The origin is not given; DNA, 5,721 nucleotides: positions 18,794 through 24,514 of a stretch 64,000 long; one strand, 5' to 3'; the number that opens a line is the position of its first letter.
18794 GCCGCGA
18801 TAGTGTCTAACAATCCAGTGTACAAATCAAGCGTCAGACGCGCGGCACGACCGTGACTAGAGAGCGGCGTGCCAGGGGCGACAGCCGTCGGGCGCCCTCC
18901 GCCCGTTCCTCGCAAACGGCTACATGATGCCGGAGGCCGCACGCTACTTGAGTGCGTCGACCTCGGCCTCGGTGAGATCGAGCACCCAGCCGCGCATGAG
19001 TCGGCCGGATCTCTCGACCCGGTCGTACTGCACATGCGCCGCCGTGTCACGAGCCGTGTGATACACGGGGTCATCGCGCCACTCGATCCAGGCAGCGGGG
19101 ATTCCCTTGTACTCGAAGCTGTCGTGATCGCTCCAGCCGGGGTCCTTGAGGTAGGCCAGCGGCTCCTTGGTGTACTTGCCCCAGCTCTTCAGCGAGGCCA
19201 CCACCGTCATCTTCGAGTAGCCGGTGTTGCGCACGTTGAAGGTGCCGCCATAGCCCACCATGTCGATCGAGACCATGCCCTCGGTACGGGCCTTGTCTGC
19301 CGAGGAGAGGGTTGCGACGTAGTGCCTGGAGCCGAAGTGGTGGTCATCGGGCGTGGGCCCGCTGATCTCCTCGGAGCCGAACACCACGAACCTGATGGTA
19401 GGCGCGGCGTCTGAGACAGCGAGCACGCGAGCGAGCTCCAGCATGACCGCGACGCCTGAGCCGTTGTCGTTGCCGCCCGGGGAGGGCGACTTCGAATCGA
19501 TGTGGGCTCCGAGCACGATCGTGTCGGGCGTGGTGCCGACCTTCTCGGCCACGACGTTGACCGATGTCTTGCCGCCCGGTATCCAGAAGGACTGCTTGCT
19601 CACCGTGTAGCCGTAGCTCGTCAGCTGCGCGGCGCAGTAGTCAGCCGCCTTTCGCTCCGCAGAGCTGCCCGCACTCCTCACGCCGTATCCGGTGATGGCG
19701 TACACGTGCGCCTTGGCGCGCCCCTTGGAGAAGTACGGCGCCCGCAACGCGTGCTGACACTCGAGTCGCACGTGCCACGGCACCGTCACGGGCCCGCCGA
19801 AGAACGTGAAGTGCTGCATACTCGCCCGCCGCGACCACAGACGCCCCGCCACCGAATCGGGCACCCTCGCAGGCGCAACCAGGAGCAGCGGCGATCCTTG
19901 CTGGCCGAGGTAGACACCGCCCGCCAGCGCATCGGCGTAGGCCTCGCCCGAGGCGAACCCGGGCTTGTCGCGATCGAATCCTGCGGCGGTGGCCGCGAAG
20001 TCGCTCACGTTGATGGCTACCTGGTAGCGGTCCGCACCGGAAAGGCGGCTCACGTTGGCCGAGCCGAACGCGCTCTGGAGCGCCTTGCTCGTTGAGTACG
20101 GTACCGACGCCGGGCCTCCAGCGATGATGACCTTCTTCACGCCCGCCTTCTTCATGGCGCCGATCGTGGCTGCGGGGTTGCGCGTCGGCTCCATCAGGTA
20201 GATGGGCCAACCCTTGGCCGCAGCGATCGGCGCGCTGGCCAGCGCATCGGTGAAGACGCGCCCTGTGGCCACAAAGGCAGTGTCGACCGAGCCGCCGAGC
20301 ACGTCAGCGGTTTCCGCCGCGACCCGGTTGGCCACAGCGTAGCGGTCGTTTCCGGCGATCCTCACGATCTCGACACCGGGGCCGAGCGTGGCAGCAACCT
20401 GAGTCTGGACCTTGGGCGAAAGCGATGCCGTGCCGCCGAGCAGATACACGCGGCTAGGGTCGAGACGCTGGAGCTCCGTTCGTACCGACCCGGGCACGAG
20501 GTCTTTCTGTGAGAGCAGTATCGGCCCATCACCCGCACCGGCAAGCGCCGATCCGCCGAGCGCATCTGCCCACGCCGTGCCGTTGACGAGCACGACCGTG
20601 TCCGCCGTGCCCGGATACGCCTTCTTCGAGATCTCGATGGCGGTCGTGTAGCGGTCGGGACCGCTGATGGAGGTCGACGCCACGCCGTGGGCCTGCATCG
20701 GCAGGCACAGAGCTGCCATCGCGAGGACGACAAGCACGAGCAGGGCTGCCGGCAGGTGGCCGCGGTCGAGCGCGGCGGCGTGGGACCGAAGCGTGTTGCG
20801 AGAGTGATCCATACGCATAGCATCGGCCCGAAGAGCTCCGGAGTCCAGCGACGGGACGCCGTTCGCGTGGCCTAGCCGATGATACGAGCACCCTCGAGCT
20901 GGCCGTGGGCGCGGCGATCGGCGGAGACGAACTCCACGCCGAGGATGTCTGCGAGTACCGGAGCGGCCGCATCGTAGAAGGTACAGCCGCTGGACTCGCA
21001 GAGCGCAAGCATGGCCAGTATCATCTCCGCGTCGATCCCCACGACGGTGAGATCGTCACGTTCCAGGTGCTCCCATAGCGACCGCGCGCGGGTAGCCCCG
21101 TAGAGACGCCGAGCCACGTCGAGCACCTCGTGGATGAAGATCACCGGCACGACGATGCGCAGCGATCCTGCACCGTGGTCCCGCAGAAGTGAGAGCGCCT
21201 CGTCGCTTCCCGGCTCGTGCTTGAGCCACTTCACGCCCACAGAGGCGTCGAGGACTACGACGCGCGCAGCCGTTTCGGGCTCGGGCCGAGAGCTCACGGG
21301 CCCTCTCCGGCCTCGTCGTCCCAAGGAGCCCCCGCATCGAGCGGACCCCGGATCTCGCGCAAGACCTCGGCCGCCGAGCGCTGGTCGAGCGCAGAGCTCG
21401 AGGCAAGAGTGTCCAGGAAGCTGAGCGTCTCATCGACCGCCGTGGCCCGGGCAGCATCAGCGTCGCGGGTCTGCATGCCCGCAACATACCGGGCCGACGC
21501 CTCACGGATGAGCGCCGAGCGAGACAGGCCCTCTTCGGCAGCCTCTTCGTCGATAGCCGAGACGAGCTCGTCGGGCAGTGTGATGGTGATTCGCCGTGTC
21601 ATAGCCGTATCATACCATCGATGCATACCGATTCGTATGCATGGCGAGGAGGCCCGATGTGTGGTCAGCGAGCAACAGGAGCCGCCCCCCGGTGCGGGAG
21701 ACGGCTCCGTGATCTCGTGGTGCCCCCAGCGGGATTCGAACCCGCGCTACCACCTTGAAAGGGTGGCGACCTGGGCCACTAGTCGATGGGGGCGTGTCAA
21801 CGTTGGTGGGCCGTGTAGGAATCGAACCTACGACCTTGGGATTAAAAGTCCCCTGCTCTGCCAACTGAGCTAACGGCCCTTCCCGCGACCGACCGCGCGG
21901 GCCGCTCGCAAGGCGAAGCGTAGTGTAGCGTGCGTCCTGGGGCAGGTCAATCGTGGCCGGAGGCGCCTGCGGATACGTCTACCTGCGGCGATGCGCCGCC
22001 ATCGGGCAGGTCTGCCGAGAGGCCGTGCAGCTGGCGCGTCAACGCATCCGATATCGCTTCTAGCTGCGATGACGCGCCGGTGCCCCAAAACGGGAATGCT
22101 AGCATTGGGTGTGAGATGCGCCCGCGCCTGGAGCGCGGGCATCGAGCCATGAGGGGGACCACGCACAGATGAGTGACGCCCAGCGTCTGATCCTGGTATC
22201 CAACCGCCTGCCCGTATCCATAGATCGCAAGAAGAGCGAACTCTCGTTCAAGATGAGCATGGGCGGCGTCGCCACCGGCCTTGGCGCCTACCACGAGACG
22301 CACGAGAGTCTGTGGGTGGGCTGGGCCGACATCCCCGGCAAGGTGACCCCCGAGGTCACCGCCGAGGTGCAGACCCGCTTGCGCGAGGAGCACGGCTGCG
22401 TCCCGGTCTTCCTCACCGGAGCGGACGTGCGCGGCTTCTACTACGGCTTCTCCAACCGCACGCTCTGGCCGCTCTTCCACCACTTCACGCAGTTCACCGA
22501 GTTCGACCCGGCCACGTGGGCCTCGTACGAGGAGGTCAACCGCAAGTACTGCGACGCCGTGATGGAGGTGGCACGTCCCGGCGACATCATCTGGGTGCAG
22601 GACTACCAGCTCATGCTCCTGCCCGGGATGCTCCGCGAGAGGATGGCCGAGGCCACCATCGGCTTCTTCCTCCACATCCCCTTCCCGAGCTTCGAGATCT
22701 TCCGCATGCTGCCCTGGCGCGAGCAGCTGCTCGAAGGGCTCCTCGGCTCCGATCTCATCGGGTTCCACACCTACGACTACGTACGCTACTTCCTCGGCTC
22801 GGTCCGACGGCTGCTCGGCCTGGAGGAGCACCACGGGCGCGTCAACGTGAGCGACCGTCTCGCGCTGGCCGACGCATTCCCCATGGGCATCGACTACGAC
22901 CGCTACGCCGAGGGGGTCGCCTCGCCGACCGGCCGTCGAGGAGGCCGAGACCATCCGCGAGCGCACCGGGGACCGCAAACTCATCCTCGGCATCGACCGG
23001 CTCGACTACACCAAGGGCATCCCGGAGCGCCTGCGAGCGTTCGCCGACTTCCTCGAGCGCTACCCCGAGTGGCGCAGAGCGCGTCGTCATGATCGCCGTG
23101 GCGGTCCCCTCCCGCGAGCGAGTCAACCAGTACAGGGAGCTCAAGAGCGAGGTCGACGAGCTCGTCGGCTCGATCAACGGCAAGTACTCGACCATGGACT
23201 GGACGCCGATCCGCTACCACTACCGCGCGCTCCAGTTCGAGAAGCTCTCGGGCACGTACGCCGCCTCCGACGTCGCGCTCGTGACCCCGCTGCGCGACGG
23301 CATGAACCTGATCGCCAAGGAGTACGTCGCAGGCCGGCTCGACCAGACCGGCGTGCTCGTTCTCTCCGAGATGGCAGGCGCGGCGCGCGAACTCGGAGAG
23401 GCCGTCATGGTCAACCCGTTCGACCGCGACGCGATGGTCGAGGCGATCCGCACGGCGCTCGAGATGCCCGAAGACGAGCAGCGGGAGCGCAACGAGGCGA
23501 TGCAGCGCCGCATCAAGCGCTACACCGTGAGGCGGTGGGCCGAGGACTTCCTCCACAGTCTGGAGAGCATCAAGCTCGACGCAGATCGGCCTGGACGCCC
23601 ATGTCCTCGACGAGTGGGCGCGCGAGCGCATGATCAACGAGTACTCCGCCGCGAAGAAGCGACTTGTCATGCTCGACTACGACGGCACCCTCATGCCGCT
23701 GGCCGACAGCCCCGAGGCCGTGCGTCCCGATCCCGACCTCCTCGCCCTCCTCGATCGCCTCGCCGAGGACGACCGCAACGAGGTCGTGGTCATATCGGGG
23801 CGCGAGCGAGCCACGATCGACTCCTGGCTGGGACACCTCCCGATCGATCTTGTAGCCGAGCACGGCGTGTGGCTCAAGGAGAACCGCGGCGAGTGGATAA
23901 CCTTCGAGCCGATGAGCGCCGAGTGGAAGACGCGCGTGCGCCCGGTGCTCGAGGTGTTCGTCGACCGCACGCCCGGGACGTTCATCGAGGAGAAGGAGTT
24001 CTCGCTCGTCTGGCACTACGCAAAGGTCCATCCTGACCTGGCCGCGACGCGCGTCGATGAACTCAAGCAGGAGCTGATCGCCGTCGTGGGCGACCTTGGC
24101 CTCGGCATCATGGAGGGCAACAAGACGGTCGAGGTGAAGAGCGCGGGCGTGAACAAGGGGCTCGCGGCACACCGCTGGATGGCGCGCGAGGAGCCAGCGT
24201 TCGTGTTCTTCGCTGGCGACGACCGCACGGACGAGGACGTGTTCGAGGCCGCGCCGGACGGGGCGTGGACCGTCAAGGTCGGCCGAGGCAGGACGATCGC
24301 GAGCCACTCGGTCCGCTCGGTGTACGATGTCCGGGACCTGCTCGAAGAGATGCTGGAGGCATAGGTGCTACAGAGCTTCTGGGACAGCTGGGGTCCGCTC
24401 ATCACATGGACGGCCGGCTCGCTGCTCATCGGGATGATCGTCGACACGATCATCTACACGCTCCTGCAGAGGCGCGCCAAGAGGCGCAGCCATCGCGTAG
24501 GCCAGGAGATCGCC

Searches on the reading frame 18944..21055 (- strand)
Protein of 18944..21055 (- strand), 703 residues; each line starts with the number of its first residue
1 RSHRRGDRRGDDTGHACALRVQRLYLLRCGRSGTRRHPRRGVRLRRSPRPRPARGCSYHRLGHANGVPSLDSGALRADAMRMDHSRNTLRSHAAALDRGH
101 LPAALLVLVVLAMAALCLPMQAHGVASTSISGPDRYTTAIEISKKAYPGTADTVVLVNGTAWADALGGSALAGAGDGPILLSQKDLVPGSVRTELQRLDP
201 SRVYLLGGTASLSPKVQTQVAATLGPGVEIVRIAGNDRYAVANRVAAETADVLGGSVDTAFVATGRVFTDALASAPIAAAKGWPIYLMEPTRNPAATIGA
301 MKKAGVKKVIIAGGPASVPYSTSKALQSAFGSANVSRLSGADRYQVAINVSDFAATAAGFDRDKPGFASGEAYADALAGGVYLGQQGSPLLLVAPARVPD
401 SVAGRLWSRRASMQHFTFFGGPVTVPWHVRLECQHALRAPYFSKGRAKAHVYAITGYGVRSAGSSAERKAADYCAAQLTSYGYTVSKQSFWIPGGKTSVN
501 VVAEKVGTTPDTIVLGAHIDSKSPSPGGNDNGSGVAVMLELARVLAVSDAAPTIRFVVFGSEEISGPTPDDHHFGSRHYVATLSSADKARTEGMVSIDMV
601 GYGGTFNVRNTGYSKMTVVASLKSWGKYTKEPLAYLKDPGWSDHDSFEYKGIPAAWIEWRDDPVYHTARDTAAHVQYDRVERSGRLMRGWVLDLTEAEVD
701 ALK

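Call 21: search_protein_families(library=pfam, proteins=[window:18944-21055:-], max_evalue=0.001)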
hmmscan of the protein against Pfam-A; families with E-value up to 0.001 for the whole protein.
window:18944-21055:- (703 aa): 2 families
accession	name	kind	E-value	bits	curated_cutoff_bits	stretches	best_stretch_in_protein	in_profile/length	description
PF04122.17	CW_binding_2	-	1.4e-45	154.1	24.9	3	130-217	2-73/73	Cell wall binding domain 2 (CWB2)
PF04389.22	Peptidase_M28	-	6.7e-33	114.5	21.3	1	500-689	1-191/193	Peptidase family M28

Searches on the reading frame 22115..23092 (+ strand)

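Call 22: search_protein_families(library=pfam, proteins=[window:22115-23092:+], max_evalue=0.001)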
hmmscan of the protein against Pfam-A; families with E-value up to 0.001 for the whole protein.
window:22115-23092:+ (325 aa): 1 family
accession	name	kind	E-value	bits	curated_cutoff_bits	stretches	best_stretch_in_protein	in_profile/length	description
PF00982.27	Glyco_transf_20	-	1.4e-77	261.9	32.5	1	24-271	2-258/473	Glycosyltransferase family 20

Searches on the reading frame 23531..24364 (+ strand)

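Call 65: search_protein_families(library=pfam, proteins=[window:23531-24364:+], max_evalue=0.001)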
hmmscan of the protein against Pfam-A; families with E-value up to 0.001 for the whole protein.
window:23531-24364:+ (277 aa): 1 family
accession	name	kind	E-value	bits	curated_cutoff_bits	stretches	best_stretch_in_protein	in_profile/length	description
PF02358.22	Trehalose_PPase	-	4.7e-51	173.6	27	1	47-241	1-203/235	Trehalose-phosphatase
